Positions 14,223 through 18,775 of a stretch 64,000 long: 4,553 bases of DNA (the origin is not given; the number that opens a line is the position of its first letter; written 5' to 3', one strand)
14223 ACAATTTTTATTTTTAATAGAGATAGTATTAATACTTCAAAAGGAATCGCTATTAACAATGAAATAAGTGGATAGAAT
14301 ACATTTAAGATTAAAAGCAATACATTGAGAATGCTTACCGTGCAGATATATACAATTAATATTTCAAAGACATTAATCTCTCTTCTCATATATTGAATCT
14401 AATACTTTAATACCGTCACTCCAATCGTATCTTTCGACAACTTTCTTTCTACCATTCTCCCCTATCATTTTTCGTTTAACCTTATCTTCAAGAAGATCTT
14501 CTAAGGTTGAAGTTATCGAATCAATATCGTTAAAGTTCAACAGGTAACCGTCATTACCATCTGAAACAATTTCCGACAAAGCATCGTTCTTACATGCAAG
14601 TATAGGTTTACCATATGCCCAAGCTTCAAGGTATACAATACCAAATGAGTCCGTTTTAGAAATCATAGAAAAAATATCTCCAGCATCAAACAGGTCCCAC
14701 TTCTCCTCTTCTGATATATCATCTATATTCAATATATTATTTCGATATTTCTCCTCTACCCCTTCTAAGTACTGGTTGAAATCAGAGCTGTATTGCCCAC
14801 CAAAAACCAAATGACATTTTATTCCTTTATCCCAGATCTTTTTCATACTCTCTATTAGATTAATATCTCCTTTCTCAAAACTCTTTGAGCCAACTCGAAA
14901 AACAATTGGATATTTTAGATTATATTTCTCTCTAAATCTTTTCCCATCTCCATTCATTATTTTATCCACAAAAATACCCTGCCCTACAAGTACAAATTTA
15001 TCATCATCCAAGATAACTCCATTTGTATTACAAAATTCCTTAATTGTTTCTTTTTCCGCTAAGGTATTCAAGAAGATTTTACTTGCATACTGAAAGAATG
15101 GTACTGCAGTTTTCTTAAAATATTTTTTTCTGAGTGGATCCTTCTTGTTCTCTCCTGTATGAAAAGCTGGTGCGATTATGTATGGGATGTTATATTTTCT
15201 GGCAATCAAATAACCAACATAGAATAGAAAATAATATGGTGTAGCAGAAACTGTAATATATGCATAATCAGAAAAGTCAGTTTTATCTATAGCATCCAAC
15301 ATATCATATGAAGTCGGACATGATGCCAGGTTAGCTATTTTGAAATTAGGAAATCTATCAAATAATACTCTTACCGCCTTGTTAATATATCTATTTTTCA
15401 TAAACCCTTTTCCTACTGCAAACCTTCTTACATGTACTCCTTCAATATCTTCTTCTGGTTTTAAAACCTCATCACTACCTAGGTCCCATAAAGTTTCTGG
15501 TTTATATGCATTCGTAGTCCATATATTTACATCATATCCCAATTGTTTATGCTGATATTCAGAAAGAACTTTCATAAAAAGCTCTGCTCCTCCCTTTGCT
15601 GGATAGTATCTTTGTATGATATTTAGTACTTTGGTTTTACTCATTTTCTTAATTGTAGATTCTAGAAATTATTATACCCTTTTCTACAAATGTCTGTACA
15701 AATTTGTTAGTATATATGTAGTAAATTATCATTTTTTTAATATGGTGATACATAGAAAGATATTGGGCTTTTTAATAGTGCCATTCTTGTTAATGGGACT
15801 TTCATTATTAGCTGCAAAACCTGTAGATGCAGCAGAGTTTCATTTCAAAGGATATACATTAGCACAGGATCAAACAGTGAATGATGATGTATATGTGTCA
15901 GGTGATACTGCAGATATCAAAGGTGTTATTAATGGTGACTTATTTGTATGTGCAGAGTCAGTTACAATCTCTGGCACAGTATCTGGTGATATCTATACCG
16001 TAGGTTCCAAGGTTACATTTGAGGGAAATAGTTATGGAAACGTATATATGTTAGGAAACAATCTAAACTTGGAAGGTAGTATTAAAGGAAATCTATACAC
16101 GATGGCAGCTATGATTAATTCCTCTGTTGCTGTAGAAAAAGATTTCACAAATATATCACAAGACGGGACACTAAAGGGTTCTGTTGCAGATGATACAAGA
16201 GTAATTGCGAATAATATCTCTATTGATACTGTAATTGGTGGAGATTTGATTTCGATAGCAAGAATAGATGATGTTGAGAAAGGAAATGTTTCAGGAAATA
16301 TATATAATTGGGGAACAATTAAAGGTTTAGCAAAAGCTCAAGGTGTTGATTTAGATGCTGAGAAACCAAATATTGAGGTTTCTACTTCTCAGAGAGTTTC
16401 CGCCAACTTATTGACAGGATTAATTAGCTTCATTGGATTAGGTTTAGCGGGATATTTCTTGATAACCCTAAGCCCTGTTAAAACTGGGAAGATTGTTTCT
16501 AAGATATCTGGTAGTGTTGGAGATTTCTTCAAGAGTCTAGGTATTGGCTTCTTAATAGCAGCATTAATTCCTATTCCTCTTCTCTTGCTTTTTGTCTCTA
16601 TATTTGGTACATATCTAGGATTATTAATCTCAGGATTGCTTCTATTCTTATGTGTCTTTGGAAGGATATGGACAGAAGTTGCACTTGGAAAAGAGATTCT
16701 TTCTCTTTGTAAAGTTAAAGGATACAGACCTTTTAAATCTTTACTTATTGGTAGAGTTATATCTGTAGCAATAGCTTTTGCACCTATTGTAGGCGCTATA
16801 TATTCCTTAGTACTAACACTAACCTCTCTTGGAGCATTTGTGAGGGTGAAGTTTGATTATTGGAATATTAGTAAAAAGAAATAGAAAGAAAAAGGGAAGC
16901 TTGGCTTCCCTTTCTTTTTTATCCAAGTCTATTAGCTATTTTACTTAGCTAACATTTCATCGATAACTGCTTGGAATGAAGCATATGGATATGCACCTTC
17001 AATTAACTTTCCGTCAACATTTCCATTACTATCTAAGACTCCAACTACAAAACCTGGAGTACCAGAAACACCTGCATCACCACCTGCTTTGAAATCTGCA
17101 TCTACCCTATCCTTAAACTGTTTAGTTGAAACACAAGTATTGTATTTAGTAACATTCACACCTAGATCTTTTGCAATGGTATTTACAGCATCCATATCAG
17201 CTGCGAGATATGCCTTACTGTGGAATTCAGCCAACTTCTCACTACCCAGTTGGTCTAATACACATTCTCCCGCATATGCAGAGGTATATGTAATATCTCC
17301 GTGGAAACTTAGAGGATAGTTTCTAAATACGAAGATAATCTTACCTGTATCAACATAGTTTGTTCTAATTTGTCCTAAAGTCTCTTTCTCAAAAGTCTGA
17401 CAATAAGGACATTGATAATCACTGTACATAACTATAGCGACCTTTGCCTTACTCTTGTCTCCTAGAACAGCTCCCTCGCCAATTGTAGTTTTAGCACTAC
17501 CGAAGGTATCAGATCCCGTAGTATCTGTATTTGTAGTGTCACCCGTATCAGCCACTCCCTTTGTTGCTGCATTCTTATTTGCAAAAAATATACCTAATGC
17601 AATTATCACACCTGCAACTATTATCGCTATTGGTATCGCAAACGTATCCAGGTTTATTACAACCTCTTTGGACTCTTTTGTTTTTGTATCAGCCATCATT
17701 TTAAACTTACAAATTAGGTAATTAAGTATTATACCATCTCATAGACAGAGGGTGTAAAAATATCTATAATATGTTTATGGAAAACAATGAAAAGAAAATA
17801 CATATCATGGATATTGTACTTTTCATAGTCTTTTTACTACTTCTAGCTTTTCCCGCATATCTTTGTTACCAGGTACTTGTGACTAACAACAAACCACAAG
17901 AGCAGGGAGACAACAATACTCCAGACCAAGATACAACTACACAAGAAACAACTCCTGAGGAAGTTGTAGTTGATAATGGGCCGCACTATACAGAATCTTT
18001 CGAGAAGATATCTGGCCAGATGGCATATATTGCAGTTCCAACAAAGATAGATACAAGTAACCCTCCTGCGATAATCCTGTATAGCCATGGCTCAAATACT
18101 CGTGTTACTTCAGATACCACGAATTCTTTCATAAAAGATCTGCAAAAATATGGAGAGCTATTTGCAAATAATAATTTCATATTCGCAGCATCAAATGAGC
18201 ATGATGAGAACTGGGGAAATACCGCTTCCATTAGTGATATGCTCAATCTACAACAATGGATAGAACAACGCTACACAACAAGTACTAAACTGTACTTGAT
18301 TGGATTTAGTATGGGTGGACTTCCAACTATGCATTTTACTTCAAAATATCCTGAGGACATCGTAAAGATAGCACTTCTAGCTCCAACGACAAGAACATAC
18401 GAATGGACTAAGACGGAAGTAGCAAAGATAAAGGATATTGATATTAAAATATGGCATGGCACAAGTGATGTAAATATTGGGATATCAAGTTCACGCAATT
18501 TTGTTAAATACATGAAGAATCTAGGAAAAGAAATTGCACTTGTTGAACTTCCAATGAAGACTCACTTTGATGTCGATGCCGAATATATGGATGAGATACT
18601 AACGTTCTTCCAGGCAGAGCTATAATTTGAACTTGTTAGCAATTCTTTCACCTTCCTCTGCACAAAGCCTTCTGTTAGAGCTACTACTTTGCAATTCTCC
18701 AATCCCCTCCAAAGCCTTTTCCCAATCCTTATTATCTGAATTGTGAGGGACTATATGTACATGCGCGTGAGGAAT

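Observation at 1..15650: A 15.6-kb minus-strand glycan island encodes both an ABC (Wzm/Wzt) and a Wzx export route, plus lipid-carrier GT2 and GT-C enzymes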

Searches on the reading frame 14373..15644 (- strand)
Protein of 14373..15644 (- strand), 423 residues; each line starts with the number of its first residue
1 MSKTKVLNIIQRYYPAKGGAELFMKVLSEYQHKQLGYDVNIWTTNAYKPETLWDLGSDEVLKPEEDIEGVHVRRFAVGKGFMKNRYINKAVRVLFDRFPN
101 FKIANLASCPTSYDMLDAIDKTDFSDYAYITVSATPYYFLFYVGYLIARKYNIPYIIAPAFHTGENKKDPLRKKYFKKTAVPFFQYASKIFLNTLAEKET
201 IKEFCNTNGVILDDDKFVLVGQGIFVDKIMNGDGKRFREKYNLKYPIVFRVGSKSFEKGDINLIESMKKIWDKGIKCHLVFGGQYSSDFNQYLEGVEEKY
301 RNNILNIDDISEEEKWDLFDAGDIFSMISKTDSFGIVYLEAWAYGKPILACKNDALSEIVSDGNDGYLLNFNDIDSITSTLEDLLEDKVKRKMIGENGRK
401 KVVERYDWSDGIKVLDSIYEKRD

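Call 6: search_protein_families(library=pfam, proteins=[window:14373-15644:-], max_evalue=0.01)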
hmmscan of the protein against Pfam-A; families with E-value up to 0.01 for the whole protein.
window:14373-15644:- (423 aa): 3 families
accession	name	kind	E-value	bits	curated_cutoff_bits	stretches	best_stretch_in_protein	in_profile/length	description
PF00534.26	Glycos_transf_1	-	8.7e-26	90.9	26.4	1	236-400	6-171/172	Glycosyl transferases group 1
PF13692.12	Glyco_trans_1_4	-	3.6e-16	60.1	27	1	247-387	3-142/142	Glycosyl transferases group 1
PF13524.12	Glyco_trans_1_2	-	6.3e-07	29.9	25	1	281-409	20-136/144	Glycosyl transferase-like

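Call 8: search_protein_families(library=ncbifam, proteins=[window:14373-15644:-], max_evalue=0.01)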
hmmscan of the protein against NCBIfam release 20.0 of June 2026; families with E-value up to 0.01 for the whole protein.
window:14373-15644:- (423 aa): 31 families (the best 25 are shown)
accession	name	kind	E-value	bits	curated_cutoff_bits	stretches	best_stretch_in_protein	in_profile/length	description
TIGR02149.1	glgA_Coryne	subfamily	1.6e-18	67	302.4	1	130-413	86-381/391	glycogen synthase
NF038295.1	EPS_HpsP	equivalog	1.2e-17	64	550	1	146-410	111-375/388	hormogonium polysaccharide biosynthesis glycosyltransferase HpsP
TIGR03999.1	thiol_BshA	equivalog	1.7e-17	63.4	273.7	1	316-421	267-372/375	N-acetyl-alpha-D-glucosaminyl L-malate synthase BshA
NF041876.1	EPS_EpsE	equivalog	2.7e-17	63.1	400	1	248-414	217-388/389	exopolysaccharide biosynthesis GT4 family glycosyltransferase EpsE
TIGR04157.1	glyco_rSAM_CFB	subfamily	1.8e-16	60.1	400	1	212-408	190-395/406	TIGR04157 family glycosyltransferase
NF041010.1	glycosy_Agl16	equivalog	2.1e-14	53.2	575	1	251-420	185-349/352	glycosylation protein Agl16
TIGR03449.1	mycothiol_MshA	equivalog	2.2e-14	53.2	462.5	1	308-421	290-402/406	D-inositol-3-phosphate glycosyltransferase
TIGR04047.1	MSMEG_0565_glyc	hypoth_equivalog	7e-14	51.7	259.85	1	232-412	179-364/373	MSMEG_0565 family glycosyltransferase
NF012028.0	PRK15484.1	subfamily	2.4e-13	49.9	618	1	215-412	161-368/380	lipopolysaccharide N-acetylglucosaminyltransferase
NF046085.1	XrtY_assoc_Gly1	equivalog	1.3e-12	47.3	400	1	146-409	117-371/387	XrtY-associated glycosyltransferase XYAG1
TIGR03088.1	stp2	hypoth_equivalog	9.1e-12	44.7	409.05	1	317-421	268-372/374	TIGR03088 family PEP-CTERM/XrtA system glycosyltransferase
NF053787.1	GlcN_PG_synth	equivalog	2.4e-11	43.1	480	1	297-420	236-357/361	N-acetylglucosaminyl phosphatidylglycerol synthase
TIGR02472.1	sucr_P_syn_N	equivalog_domain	5.1e-11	42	576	1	324-412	343-431/439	sucrose-phosphate synthase, putative, glycosyltransferase domain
NF038229.1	Glyco4_Geo_Pelo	equivalog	1e-10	41.2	400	1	258-421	174-335/338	GPMC system family 4 glycosyltransferase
NF047880.1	glyco_SdgA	exception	4.7e-10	38.6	800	1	260-402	333-471/488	serine-aspartate repeat adhesin O-glycosyltransferase SdgA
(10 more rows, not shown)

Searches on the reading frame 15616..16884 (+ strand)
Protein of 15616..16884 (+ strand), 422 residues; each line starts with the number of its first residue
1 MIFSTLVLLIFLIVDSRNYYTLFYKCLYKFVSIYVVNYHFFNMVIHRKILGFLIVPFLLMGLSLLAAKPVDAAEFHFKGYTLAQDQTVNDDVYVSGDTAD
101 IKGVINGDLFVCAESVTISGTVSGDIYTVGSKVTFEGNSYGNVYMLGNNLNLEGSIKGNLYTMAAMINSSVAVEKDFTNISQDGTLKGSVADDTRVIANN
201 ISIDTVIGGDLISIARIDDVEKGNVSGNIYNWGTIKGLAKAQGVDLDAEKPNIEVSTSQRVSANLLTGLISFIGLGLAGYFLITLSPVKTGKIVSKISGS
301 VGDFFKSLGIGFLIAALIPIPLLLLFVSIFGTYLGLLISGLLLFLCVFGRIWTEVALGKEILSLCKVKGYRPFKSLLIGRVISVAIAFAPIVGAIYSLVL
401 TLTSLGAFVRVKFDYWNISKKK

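Call 6: search_protein_families(library=pfam, proteins=[window:15616-16884:+], max_evalue=0.01)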
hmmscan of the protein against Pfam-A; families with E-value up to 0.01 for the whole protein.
window:15616-16884:+ (422 aa): 1 family
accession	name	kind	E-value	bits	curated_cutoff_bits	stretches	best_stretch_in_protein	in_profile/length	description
PF04519.19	Bactofilin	-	0.0015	19.2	27.9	1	83-171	4-91/98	Polymer-forming cytoskeletal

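Call 8: search_protein_families(library=ncbifam, proteins=[window:15616-16884:+], max_evalue=0.01)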
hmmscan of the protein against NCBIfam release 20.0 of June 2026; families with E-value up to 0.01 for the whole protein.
window:15616-16884:+ (422 aa): 0 families

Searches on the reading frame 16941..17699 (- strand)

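Call 6: search_protein_families(library=pfam, proteins=[window:16941-17699:-], max_evalue=0.01)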
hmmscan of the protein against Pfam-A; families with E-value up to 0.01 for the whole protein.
window:16941-17699:- (252 aa): 4 families
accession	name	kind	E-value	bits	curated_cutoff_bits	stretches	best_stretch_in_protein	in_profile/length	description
PF13462.12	Thioredoxin_4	-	7.3e-24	85.3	23.2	1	76-247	5-164/165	Thioredoxin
PF01323.26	DSBA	-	4.5e-12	46.6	25.6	1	89-236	2-180/191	DSBA-like thioredoxin domain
PF13098.12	Thioredoxin_2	-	4.8e-06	27.3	27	1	83-110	3-30/104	Thioredoxin-like domain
PF13743.12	Thioredoxin_5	-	0.00091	19.4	27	1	168-242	112-184/186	Thioredoxin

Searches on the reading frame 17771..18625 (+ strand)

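Call 6: search_protein_families(library=pfam, proteins=[window:17771-18625:+], max_evalue=0.01)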
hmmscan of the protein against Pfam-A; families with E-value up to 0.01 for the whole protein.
window:17771-18625:+ (284 aa): 7 families
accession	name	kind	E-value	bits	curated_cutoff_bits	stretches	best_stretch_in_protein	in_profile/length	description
PF12146.15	Hydrolase_4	-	8.5e-08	32.2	27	1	153-209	58-113/239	Serine aminopeptidase, S33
PF00561.26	Abhydrolase_1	-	1.8e-07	31.6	25.8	1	150-215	51-112/245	alpha/beta hydrolase fold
PF02230.22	Abhydrolase_2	-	2.7e-07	31.1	23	1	160-281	94-214/217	Phospholipase/Carboxylesterase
PF00326.27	Peptidase_S9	-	4.9e-05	23.4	22.6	0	151-192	42-84/213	Prolyl oligopeptidase family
PF00756.26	Esterase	-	0.0001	22.6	22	1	159-207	101-150/251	Putative esterase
PF09752.15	ABHD18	-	0.00072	19.2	21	1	151-214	156-217/351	Alpha/beta hydrolase domain containing 18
PF20408.4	Abhydrolase_11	-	0.0021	18.3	27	1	100-190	3-94/193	Alpha/beta hydrolase domain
